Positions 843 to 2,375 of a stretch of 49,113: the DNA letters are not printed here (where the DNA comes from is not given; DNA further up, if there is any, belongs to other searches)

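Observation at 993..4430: Four enzymatic/scaffold modules fused in one ORF at the tail of the flgK-flgL-fliW string: TPR + GT41-like GT + kinase-like + SAM-methyltransferase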

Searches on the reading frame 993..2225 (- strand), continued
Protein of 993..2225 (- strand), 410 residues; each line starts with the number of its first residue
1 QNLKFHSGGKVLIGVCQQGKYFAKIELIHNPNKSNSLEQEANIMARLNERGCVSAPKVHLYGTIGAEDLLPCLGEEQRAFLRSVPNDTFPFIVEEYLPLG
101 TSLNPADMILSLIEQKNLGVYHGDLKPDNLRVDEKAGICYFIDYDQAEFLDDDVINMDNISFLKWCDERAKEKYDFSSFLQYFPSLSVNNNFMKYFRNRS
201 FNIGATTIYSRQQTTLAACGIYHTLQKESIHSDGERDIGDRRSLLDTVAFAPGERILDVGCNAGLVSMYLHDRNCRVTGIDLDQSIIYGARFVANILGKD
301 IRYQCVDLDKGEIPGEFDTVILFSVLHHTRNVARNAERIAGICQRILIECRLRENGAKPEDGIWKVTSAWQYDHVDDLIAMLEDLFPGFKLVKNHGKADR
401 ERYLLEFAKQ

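Call 52: search_protein_families(library=pfam, proteins=[L024:1930-3063:+, L024:3060-4082:+, L024:4089-5138:+, L024:5144-6325:+, L024:6349-7452:+, L024:7442-9166:+, L024:9175-10908:+, L023:8259-9572:+, L023:11110-12222:+, L023:5469-8255:+], max_evalue=0.0001)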
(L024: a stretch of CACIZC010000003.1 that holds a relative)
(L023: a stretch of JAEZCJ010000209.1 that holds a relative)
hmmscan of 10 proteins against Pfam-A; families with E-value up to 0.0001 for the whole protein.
L024:1930-3063:+ (377 aa): 2 families
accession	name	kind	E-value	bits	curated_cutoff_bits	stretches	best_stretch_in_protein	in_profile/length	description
PF13469.12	Sulfotransfer_3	-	1.2e-13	52.2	27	1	11-255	3-216/216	Sulfotransferase family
PF00685.33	Sulfotransfer_1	-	1e-10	41.9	22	1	156-261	84-191/255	Sulfotransferase domain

L024:3060-4082:+ (340 aa): 1 family
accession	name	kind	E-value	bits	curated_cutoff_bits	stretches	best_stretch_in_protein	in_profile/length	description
PF03102.20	NeuB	-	3.1e-70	236.8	22.1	1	40-263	1-239/241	NeuB family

L024:4089-5138:+ (349 aa): 2 families
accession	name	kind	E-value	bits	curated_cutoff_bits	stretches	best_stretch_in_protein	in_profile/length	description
PF15632.11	ATPgrasp_Ter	-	3e-17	63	29.1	1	209-336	1-120/131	ATP-grasp in the biosynthetic pathway with Ter operon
PF21360.3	PylC-like_N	-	3e-09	37.4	27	1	8-105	1-95/96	PylC-like, N-terminal domain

L024:5144-6325:+ (393 aa): 0 families

L024:6349-7452:+ (367 aa): 0 families

L024:7442-9166:+ (574 aa): 0 families

L024:9175-10908:+ (577 aa): 1 family
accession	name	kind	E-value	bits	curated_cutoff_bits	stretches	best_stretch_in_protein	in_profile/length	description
PF00005.33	ABC_tran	-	8e-26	91.7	25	1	372-517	2-134/137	ABC transporter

L023:8259-9572:+ (437 aa): 0 families

L023:11110-12222:+ (370 aa): 3 families
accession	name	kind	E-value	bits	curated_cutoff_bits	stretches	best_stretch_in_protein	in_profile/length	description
PF00535.33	Glycos_transf_2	-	8.1e-30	104.4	23.3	1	9-144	1-132/168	Glycosyl transferase family 2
PF10111.15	Glyco_tranf_2_2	-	6e-09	36.2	27.3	1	10-107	2-104/276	Glycosyltransferase like family 2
PF13641.12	Glyco_tranf_2_3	-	2.7e-07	31.3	27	1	8-130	3-131/230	Glycosyltransferase like family 2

L023:5469-8255:+ (928 aa): 4 families
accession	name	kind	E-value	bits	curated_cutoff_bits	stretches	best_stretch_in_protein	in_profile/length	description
PF05050.19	Methyltransf_21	-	7.3e-31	108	22.7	2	364-532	1-172/173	Methyltransferase FkbM domain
PF08484.17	Methyltransf_14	-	3.8e-07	30.5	23.5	0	829-915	66-156/160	C-methyltransferase C-terminal domain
PF05575.17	V_cholerae_RfbT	-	3.8e-06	26.8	27.9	0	118-314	73-268/286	Vibrio cholerae RfbT protein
PF01531.22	Glyco_transf_11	-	6.2e-06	26.1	23.9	1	555-786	30-272/298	Glycosyl transferase family 11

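Call 79: search_protein_families(library=ncbifam, proteins=[window:993-2225:-, P0169, P0174], max_evalue=0.001)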
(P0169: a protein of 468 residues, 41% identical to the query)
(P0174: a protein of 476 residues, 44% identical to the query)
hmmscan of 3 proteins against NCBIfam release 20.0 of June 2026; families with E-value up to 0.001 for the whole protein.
window:993-2225:- (410 aa): 19 families
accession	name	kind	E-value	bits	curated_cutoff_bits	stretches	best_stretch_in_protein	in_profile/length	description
TIGR04290.1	meth_Rta_06860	hypoth_equivalog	4.7e-14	52.4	300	1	253-331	50-130/226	TIGR04290 family methyltransferase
TIGR01983.1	UbiG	equivalog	1.4e-11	44.1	102.95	1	253-334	50-134/228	bifunctional 2-polyprenyl-6-hydroxyphenol methylase/3-demethylubiquinol 3-O-methyltransferase UbiG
TIGR02021.1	BchM-ChlM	equivalog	6.3e-10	38.8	158.9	1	251-341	53-145/218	magnesium protoporphyrin IX methyltransferase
NF008992.0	PRK12335.1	equivalog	2.6e-07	30.1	303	1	248-327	118-197/289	SAM-dependent methyltransferase TehB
NF045667.1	MTase_DVU1556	equivalog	2.9e-07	30.2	155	1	242-291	12-62/213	DVU_1556 family methyltransferase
NF043040.1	corrin_prot_MT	hypoth_equivalog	7.5e-07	28.8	180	1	251-321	40-115/216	corrinoid protein-associated methyltransferase CpaM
NF011529.0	PRK14968.1-3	equivalog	1.1e-06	28.2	162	1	244-321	26-103/198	putative methyltransferase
NF047649.1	MTase_UXPK_star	exception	2.9e-06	26.5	460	1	250-334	75-164/283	methyltransferase/UXPK-star double selenoprotein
NF011650.0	PRK15068.1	equivalog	1.1e-05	24.5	209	1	253-331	123-205/324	tRNA 5-methoxyuridine(34)/uridine 5-oxyacetic acid(34) synthase CmoB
TIGR02081.1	metW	equivalog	4.9e-05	23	189.5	1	251-346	12-105/194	methionine biosynthesis protein MetW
NF008405.0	PRK11207.1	equivalog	8.4e-05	22.1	218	1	244-328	22-107/198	tellurite resistance methyltransferase TehB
TIGR00452.1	TIGR00452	equivalog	0.00011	21.1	275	1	253-331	118-199/316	tRNA 5-methoxyuridine(34)/uridine 5-oxyacetic acid(34) synthase CmoB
TIGR00537.1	hemK_rel_arch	hypoth_equivalog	0.0003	20.6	87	1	247-324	14-89/179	HemK2/MTQ2 family protein methyltransferase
NF040703.1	cyclopro_CfaB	exception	0.0003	19.7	650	1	242-329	149-239/393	C17 cyclopropane fatty acid synthase CfaB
NF041255.1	mycofact_MftM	equivalog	0.00039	19.8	200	1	251-333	138-221/289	mycofactocin oligosaccharide methyltransferase MftM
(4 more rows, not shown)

P0169 (468 aa): 21 families
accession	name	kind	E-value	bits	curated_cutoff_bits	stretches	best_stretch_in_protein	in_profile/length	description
TIGR01983.1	UbiG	equivalog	3.9e-11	42.7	102.95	1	309-399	48-141/228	bifunctional 2-polyprenyl-6-hydroxyphenol methylase/3-demethylubiquinol 3-O-methyltransferase UbiG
TIGR02021.1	BchM-ChlM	equivalog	1.1e-09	38.1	158.9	1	302-389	44-134/218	magnesium protoporphyrin IX methyltransferase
TIGR04290.1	meth_Rta_06860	hypoth_equivalog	1.7e-09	37.5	300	1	312-388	51-129/226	TIGR04290 family methyltransferase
NF008992.0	PRK12335.1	equivalog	2.8e-07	30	303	1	301-386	113-198/289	SAM-dependent methyltransferase TehB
NF043040.1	corrin_prot_MT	hypoth_equivalog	4.1e-07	29.7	180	1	308-378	39-114/216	corrinoid protein-associated methyltransferase CpaM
NF011650.0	PRK15068.1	equivalog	5e-07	28.9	209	1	309-392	121-208/324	tRNA 5-methoxyuridine(34)/uridine 5-oxyacetic acid(34) synthase CmoB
NF011529.0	PRK14968.1-3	equivalog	5.3e-07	29.3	162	1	302-380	26-104/198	putative methyltransferase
NF001790.0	PRK00517.3-3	equivalog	6.5e-07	29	269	1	303-413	116-230/262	50S ribosomal protein L11 methyltransferase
NF042963.1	DUF1156_antiphage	equivalog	2.9e-06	25.7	1000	1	202-359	69-232/960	anti-phage-associated DUF1156 domain-containing protein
TIGR04345.1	ovoA_Cterm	equivalog_domain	4.7e-06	26.3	170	1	305-346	35-77/242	putative 4-mercaptohistidine N1-methyltransferase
NF041820.1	daptide_MTase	equivalog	5e-06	26.1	175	1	289-347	15-73/243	daptide-type RiPP biosynthesis methyltransferase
TIGR00452.1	TIGR00452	equivalog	1.3e-05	24.2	275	1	306-388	113-198/316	tRNA 5-methoxyuridine(34)/uridine 5-oxyacetic acid(34) synthase CmoB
NF001786.0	PRK00517.2-4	equivalog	1.4e-05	24.4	327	1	297-345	131-178/277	50S ribosomal protein L11 methyltransferase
NF053839.1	CPFASynBruc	equivalog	1.6e-05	24.1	600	1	302-387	166-252/410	cyclopropane fatty acid synthase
NF041255.1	mycofact_MftM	equivalog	2.6e-05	23.7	200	1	311-404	140-232/289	mycofactocin oligosaccharide methyltransferase MftM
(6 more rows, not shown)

P0174 (476 aa): 9 families
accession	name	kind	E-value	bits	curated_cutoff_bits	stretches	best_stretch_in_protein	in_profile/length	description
TIGR02021.1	BchM-ChlM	equivalog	2.1e-08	33.8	158.9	1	305-396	44-137/218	magnesium protoporphyrin IX methyltransferase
TIGR04290.1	meth_Rta_06860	hypoth_equivalog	3.4e-08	33.2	300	1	312-392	47-129/226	TIGR04290 family methyltransferase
TIGR01983.1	UbiG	equivalog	3.8e-08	32.9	102.95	1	314-396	49-134/228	bifunctional 2-polyprenyl-6-hydroxyphenol methylase/3-demethylubiquinol 3-O-methyltransferase UbiG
NF011650.0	PRK15068.1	equivalog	5.1e-06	25.6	209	1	310-395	118-207/324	tRNA 5-methoxyuridine(34)/uridine 5-oxyacetic acid(34) synthase CmoB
TIGR00452.1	TIGR00452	equivalog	2.3e-05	23.4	275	1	313-393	116-199/316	tRNA 5-methoxyuridine(34)/uridine 5-oxyacetic acid(34) synthase CmoB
NF045667.1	MTase_DVU1556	equivalog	3.4e-05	23.4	155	1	306-392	14-101/213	DVU_1556 family methyltransferase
TIGR02081.1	metW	equivalog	0.0001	21.9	189.5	1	314-393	13-90/194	methionine biosynthesis protein MetW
NF011529.0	PRK14968.1-3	equivalog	0.00018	21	162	1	302-383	22-103/198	putative methyltransferase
NF043040.1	corrin_prot_MT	hypoth_equivalog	0.00033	20.2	180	1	313-379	39-106/216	corrinoid protein-associated methyltransferase CpaM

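Call 90: find_related_loci(query=A1, collection=metagenome_contigs, flank=10000)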
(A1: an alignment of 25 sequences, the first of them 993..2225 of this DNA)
Query A1 (410 aa) in metagenome_contigs; peptide patterns used: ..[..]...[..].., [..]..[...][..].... (x = any residue, [..] = any of these).
285 stretches matched a pattern; 162 encode a relative of the query (tblastn E <= 1e-3); the best 80 are kept; 80 distinct loci.
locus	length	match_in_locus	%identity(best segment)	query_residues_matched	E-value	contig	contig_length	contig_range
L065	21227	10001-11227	53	3-408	1e-149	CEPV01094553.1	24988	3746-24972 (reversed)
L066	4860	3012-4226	48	9-409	1e-135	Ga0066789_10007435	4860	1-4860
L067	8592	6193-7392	48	13-409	3e-134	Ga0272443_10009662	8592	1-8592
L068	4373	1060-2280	48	7-409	2e-135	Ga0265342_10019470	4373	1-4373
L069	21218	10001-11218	46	1-409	2e-125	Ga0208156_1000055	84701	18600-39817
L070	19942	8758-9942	44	11-407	8e-124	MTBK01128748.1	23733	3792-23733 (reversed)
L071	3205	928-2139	44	3-409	1e-126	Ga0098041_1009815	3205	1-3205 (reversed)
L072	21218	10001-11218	44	3-410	7e-121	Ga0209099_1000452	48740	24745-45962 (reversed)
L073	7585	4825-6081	43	1-409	8e-118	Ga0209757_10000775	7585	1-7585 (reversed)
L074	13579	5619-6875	43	1-409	2e-117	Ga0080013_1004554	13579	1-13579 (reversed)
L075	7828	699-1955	43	1-409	3e-117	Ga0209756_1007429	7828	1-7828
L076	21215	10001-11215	43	2-409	7e-116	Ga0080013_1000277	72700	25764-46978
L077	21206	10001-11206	45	2-410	1e-115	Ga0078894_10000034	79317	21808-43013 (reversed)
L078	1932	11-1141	47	30-409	2e-123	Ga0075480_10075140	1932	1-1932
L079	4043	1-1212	44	5-409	6e-117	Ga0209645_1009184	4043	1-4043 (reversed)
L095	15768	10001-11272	43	3-409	3e-109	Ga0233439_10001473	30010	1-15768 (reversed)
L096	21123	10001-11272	43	3-409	3e-109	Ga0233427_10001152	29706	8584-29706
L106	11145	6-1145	41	24-410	7e-105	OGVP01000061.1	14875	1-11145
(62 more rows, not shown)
